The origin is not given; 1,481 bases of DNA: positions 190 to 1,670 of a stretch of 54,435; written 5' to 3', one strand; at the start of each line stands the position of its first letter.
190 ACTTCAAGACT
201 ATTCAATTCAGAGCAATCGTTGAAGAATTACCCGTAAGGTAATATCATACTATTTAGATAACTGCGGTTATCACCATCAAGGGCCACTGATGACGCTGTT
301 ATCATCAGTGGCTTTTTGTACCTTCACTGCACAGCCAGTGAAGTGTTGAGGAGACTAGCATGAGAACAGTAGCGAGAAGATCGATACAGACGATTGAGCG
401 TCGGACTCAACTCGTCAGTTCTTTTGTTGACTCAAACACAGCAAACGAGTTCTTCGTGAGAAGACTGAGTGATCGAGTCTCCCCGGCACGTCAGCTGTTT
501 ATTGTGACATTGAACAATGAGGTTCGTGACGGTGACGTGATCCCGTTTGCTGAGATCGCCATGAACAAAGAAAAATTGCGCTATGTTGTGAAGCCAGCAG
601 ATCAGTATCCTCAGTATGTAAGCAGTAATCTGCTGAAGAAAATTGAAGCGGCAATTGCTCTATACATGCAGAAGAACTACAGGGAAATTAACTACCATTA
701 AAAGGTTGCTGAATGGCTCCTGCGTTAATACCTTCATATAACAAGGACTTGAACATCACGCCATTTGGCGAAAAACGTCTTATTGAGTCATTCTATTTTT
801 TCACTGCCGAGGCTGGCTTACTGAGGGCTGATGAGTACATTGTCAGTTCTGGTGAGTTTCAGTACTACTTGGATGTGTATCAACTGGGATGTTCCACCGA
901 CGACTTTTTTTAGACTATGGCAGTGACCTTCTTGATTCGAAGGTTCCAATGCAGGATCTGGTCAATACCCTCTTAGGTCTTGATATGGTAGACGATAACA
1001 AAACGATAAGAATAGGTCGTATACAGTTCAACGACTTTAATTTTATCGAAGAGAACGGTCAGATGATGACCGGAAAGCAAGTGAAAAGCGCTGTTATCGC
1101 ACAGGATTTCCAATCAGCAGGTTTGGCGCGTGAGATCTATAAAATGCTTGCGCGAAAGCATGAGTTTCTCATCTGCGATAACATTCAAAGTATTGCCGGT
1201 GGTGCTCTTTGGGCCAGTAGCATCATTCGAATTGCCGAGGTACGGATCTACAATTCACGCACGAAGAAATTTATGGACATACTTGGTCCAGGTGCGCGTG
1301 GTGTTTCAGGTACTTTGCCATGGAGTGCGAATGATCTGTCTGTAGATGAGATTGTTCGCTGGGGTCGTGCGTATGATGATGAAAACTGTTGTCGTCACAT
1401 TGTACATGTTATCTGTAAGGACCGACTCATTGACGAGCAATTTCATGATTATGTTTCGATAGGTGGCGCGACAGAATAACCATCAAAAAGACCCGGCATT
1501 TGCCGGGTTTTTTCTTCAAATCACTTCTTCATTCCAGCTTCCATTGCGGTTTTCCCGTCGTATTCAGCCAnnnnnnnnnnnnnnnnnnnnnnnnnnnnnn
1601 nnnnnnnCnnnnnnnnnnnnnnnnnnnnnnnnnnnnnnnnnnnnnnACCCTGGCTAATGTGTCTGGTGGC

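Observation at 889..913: Reading frame of the second cargo gene is broken at a T7 homopolymer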

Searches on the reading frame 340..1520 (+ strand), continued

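Call 53: list_cluster_members(proteins=[L001:4374-5138:+, L002:4374-5138:+, L003:4374-5138:+, P0001])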
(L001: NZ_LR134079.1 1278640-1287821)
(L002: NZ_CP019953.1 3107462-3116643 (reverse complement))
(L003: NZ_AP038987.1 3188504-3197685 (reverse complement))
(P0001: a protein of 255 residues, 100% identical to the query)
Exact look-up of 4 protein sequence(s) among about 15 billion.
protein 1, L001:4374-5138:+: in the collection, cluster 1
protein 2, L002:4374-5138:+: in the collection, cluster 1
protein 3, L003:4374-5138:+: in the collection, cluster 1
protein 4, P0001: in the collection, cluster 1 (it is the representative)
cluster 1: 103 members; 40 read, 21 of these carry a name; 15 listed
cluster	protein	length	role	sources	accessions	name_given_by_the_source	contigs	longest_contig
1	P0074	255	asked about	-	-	hypothetical protein V4A91_004904 [Escherichia coli] | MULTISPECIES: hypothetical protein [Escherichia]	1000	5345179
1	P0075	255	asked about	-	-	TPA: hypothetical protein ACHYYN_004685 [Escherichia coli] | hypothetical protein n=1 Tax=Escherichia coli TaxID=562 RepID=UPI00053B94A1 | hypothetical protein [Escherichia coli]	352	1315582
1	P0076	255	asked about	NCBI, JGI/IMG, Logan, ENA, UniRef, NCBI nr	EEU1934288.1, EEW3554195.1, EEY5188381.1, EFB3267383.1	TPA: hypothetical protein ACWK9C_004812 [Escherichia coli] | hypothetical protein | Uncharacterized protein n=2 Tax=Escherichia coli TaxID=562 RepID=A0A2X1MT55_ECOLX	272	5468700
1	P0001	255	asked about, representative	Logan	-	-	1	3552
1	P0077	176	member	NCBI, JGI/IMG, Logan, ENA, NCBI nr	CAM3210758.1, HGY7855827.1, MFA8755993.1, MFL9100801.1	hypothetical protein [Escherichia coli]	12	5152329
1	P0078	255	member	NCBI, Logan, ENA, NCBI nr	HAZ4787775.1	TPA: hypothetical protein J4786_003215 [Citrobacter amalonaticus] | hypothetical protein [Citrobacter amalonaticus]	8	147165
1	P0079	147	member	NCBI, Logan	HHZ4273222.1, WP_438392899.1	TPA: hypothetical protein ACWCD2_004733 [Escherichia coli]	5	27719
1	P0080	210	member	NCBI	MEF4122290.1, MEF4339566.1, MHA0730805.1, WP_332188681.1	hypothetical protein [Escherichia coli]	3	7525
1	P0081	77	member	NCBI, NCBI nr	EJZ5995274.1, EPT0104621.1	hypothetical protein OIH57_005092, partial [Escherichia coli] | hypothetical protein [Escherichia coli]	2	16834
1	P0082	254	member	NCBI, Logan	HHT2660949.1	TPA: hypothetical protein ACTYSP_000508 [Citrobacter freundii]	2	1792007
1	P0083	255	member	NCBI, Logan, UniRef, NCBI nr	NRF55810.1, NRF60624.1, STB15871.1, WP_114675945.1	Uncharacterised protein [Citrobacter freundii] | hypothetical protein n=1 Tax=Citrobacter freundii TaxID=546 RepID=UPI000DF10A39 | hypothetical protein [Citrobacter freundii]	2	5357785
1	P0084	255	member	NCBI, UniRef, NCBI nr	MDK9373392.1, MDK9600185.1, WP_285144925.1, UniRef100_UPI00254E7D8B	hypothetical protein QQF54_08495 [Lelliottia sp. V106_10] | hypothetical protein n=1 Tax=Lelliottia wanjuensis TaxID=3050585 RepID=UPI00254E7D8B | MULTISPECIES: hypothetical protein [unclassified Lelliottia]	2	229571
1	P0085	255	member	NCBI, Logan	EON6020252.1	hypothetical protein ACNDS7_005386 [Escherichia coli]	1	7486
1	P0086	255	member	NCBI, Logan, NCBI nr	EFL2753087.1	hypothetical protein AK920_003008 [Escherichia coli] | hypothetical protein [Escherichia coli]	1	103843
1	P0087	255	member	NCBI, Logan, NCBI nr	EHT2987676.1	hypothetical protein KXV03_004725 [Escherichia coli] | hypothetical protein [Escherichia coli]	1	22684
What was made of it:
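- Intact alleles dominate: at least 1000 + 352 + 272 contigs (call 53).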

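Call 72: get_annotated_region(hit=H15, flank=3000)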
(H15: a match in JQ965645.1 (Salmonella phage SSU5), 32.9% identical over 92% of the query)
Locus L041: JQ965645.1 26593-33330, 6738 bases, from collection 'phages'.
description: Salmonella phage SSU5, complete genome.
organism: Salmonella phage SSU5 (NCBI taxid 1177632)
taxonomy: Viruses; Duplodnaviria; Heunggongvirae; Uroviricota; Caudoviricetes
host: Salmonella enterica subsp. enterica serovar Typhimurium strain LT2; source: -; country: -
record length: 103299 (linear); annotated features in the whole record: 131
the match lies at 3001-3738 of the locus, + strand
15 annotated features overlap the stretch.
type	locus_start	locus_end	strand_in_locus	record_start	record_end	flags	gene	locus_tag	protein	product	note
CDS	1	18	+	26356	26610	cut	-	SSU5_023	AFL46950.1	hypothetical protein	-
CDS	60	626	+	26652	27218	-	-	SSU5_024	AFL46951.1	hypothetical protein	-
CDS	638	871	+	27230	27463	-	-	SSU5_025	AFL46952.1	putative phage superinfection exclusion protein Cor-like protein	-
CDS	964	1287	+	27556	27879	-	-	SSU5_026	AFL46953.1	putative holin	-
CDS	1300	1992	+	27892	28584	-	-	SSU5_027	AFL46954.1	putative endolysin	-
CDS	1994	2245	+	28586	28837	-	-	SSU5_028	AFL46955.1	hypothetical protein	-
CDS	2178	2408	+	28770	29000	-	-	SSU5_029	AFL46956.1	putative Rz1 protein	-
CDS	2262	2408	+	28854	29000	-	-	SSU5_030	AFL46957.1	putative Rz1 protein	-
CDS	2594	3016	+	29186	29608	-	-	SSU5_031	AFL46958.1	hypothetical protein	-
CDS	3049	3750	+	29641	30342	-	-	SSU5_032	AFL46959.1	hypothetical protein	-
CDS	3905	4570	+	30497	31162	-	-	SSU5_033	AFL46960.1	putative ParA family protein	-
CDS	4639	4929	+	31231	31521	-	-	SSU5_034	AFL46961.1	hypothetical protein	-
CDS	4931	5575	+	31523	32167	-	-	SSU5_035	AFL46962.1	hypothetical protein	-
CDS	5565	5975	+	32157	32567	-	-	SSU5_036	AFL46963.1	hypothetical protein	-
CDS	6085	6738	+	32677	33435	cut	-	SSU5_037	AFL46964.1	hypothetical protein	-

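Call 80: search_protein_representatives(alignment_id=A1)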
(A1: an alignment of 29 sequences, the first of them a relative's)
Query: 29 sequences, 241 profile positions. Proteins with E-value up to 0.001 (for the whole library): 56; up to 1e-10: 32; up to 1e-30: 8. The best 56 are listed.
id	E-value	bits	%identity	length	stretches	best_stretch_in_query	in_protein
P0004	6.4e-119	412.6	-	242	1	1-240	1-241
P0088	3.0e-75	269.6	-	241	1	1-239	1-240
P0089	1.6e-74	267.3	-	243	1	1-240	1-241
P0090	2.8e-43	164.9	-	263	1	1-235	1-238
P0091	4.6e-39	151.1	-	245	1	1-235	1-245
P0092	2.6e-37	145.4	-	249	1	1-234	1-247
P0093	8.2e-36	140.5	-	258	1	6-237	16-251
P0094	1.7e-34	136.2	-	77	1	166-240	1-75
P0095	2.8e-29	119.1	-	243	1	1-205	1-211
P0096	3.3e-29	118.9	-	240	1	1-235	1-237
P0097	3.3e-28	115.6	-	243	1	1-221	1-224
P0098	5.3e-27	111.6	-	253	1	1-236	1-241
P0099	6.4e-25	104.8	-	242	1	5-216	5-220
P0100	1.3e-24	103.8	-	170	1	1-127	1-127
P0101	2.0e-23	99.9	-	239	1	1-230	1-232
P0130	3.5e-05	40.2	-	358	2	99-168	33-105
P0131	3.8e-05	40.1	-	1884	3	115-184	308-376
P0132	5.2e-05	39.6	-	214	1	104-176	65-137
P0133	5.3e-05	39.6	-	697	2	122-168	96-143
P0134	7.9e-05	39.0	-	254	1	94-192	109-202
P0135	8.8e-05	38.9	-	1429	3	91-184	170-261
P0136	1.1e-04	38.5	-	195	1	119-190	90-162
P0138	1.6e-04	38.0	-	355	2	124-169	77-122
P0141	4.4e-04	36.6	-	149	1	91-189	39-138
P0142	6.0e-04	36.1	-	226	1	91-171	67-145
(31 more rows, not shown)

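Call 81: search_protein_families(library=pfam, proteins=[P0130, P0131, P0132, P0133, P0134, P0135, P0136, P0138, P0141, P0142], max_evalue=0.01)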
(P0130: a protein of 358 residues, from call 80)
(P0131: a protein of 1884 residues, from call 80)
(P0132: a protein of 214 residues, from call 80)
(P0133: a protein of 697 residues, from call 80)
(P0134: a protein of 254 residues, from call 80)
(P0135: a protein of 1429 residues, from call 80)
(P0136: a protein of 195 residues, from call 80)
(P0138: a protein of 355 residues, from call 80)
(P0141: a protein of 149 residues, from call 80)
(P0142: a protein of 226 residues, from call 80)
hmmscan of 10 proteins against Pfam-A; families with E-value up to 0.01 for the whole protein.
P0130 (358 aa): 3 families
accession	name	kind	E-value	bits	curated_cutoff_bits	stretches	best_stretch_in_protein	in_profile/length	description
PF14542.12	Acetyltransf_CG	-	9.7e-07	29.3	30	0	56-85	24-53/80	GCN5-related N-acetyl-transferase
PF00583.31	Acetyltransf_1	-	3.5e-05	24.5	20.7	0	56-87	59-90/116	Acetyltransferase (GNAT) family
PF07596.16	SBP_bac_10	-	0.0059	17.1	23.3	0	68-98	16-46/268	Protein of unknown function (DUF1559)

P0131 (1884 aa): 4 families
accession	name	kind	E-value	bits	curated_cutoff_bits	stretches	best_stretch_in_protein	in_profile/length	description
PF00583.31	Acetyltransf_1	-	5.7e-06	27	20.7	0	796-843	40-90/116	Acetyltransferase (GNAT) family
PF13508.13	Acetyltransf_7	-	0.00021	22.1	27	0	566-598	25-53/84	Acetyltransferase (GNAT) domain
PF03036.21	Perilipin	-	0.0051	16.4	33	0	1673-1763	299-389/403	Perilipin family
PF14542.12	Acetyltransf_CG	-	0.0083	16.7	30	0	810-841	22-53/80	GCN5-related N-acetyl-transferase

P0132 (214 aa): 0 families

P0133 (697 aa): 3 families
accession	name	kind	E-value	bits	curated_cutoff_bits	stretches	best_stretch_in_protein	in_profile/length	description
PF00583.31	Acetyltransf_1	-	6.4e-08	33.3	20.7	0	325-373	37-87/116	Acetyltransferase (GNAT) family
PF13508.13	Acetyltransf_7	-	1.9e-06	28.6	27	0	323-370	6-53/84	Acetyltransferase (GNAT) domain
PF13673.13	Acetyltransf_10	-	0.00098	19.5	23.6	0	328-374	38-80/128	Acetyltransferase (GNAT) domain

P0134 (254 aa): 0 families

P0135 (1429 aa): 3 families
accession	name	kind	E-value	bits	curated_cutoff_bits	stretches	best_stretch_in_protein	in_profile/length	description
PF00583.31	Acetyltransf_1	-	1.7e-09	38.4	20.7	0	162-257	25-111/116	Acetyltransferase (GNAT) family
PF08857.17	ParBc_2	-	0.0023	18.5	23.6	0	1104-1130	43-71/158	Putative ParB-like nuclease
PF13508.13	Acetyltransf_7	-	0.0081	17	27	0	1248-1293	14-55/84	Acetyltransferase (GNAT) domain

P0136 (195 aa): 0 families

P0138 (355 aa): 5 families
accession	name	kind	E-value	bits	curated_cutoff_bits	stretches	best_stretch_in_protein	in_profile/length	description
PF00583.31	Acetyltransf_1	-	3.5e-10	40.6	20.7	2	48-105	31-90/116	Acetyltransferase (GNAT) family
PF13673.13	Acetyltransf_10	-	2e-09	37.9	23.6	2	37-102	10-79/128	Acetyltransferase (GNAT) domain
PF13508.13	Acetyltransf_7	-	1.7e-06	28.8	27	0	71-105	25-63/84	Acetyltransferase (GNAT) domain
PF14542.12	Acetyltransf_CG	-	2.5e-05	24.8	30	1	70-102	20-52/80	GCN5-related N-acetyl-transferase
PF18610.7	Peripla_BP_7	-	0.0032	18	36.8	0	263-305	24-64/71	Periplasmic binding protein domain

P0141 (149 aa): 0 families

P0142 (226 aa): 0 families
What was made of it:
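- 910..1479 (+): 3' part of cargo gene 2 in frame 1 (codons 67-255 of the intact gene plus stop). It holds the GNAT-like core, including the Q134-S-A-G-L-A139 motif. Distant profile hits carry Pfam Acetyltransf_1 in the aligned region (calls 80-81).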

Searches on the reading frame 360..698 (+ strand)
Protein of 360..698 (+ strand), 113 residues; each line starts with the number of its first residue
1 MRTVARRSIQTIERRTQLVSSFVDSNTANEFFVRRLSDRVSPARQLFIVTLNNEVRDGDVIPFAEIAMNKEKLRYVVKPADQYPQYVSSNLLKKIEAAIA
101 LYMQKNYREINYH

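Call 20: search_protein_families(library=pfam, proteins=[window:360-698:+], max_evalue=1)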
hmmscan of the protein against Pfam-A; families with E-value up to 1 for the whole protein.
window:360-698:+ (113 aa): 0 families

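Call 21: search_protein_families(library=padloc, proteins=[window:360-698:+], max_evalue=1)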
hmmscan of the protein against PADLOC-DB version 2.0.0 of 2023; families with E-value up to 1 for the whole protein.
window:360-698:+ (113 aa): 0 families

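Call 22: search_protein_families(library=phrogs, proteins=[window:360-698:+], max_evalue=1)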
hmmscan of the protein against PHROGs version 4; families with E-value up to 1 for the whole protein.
window:360-698:+ (113 aa): 2 families
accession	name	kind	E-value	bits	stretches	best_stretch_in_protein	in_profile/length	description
phrog_2594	-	unknown function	8.7e-26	91.2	1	4-109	6-115/118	-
phrog_5187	-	unknown function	0.26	12.4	1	46-90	57-97/100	-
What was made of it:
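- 360..701 (+): Cargo gene 1. It is intact, 113 aa, matches PHROG 2594, and is the constant partner of gene 2. phrog_2594 E 8.7e-26 (call 22).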

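Call 23: search_protein_families(library=ncbifam, proteins=[window:360-698:+], max_evalue=1)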
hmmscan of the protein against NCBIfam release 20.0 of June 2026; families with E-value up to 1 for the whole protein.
window:360-698:+ (113 aa): 1 family
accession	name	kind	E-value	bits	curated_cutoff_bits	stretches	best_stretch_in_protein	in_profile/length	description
TIGR01983.1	UbiG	equivalog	0.022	14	102.95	1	30-98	133-197/228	bifunctional 2-polyprenyl-6-hydroxyphenol methylase/3-demethylubiquinol 3-O-methyltransferase UbiG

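Call 50: find_homologous_proteins(query=window:360-698:+)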
Query window:360-698:+ (113 aa): 35 proteins with E <= 0.001 among 37 candidates.
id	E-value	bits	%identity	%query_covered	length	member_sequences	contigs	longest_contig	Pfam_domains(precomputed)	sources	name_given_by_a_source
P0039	5.1e-65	234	99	100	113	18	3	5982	-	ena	-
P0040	2.3e-60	219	97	100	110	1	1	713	-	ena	-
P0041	9.5e-59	214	89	100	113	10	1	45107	-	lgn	-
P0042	8.0e-55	201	87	100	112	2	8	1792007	-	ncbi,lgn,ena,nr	ncbi:TPA: hypothetical protein ACTYSP_000507 [Citrobacter freundii]|nr:hypothetical protein [Escheri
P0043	1.9e-54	200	87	100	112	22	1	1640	-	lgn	-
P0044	5.7e-54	198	100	86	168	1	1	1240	PF00203.27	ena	-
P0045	3.3e-48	180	78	100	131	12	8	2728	-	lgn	-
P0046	8.3e-47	175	76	100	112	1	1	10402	-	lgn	-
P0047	2.0e-44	168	71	100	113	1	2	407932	-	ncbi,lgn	ncbi:TPA: hypothetical protein ACPZO0_002157 [Yersinia enterocolitica]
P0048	8.4e-44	166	71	100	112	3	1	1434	-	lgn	-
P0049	1.5e-43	165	73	100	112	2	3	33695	-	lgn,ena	-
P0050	1.1e-41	159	68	100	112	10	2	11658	-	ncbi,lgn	ncbi:TPA: hypothetical protein ACHJX8_004567 [Yersinia enterocolitica]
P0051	4.9e-40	154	68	100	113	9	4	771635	-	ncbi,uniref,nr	ncbi:hypothetical protein [Pantoea ananatis]|uniref:hypothetical protein n=1 Tax=Pantoea ananas TaxI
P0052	1.3e-38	149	65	100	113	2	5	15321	-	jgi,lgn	jgi:hypothetical protein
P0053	3.1e-38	148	66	100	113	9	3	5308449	-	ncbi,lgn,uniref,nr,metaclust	ncbi:hypothetical protein CEQ31_016630 [Serratia odorifera]|uniref:Uncharacterized protein n=1 Tax=S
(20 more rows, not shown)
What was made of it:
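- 360..701 (+): There are 35 homologues (call 50).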

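Call 66: predict_structure(alignment_id=A2)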
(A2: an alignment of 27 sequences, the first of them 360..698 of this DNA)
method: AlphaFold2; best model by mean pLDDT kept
length: 113 residues; sequences in the alignment: 27
mean_pLDDT: 83.8   pTM: 0.78
mean pLDDT of the five models: 83.8, 69.6, 66.6, 64.1, 59.3
residues with pLDDT >= 90: 51; 70-90: 45; 50-70: 14; < 50: 3
segments of 3 or more residues with pLDDT < 50: 111-113
pLDDT, mean of each block of 10 residues (from residue 1): 77 89 90 82 83 85 89 89 90 92 69 41
secondary structure, 60 per line:
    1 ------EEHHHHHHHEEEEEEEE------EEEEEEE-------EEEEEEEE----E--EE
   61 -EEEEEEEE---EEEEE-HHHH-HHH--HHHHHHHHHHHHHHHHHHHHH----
elements in order: H9-15 E16-23 E30-36 E44-51 E62-69 E73-77 H79-82 H89-109
